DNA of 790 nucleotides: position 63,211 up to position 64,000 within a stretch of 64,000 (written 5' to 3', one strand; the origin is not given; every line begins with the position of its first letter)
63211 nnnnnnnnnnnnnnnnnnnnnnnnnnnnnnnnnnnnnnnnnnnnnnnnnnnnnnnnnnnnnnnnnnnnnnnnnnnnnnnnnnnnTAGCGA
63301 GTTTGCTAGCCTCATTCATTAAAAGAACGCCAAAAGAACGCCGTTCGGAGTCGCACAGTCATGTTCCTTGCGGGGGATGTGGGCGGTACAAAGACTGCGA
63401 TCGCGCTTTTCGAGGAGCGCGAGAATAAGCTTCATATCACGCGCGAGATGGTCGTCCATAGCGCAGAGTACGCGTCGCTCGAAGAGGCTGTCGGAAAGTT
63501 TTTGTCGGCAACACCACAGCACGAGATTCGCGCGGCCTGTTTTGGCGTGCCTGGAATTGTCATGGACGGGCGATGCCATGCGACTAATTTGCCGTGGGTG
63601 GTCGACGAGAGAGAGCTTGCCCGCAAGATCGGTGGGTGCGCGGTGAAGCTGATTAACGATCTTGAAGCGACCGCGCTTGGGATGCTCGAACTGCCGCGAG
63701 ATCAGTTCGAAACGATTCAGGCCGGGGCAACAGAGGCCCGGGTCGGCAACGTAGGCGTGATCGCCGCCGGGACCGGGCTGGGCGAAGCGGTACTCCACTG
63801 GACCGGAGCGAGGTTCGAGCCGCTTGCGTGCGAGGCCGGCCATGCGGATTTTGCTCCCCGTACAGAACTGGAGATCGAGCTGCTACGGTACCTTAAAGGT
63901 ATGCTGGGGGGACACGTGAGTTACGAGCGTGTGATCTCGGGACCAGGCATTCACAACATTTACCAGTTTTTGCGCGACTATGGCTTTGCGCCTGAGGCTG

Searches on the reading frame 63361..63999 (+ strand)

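Call 60: search_protein_families(library=pfam, proteins=[window:63361-63999:+])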
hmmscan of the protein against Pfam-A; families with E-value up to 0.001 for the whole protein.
window:63361-63999:+ (213 aa): 2 families
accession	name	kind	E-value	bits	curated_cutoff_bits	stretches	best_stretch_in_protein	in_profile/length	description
PF02685.22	Glucokinase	-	6.4e-62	209.8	22.1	1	3-206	1-202/314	Glucokinase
PF00480.26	ROK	-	2e-07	31.3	22.9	1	6-202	5-189/294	ROK family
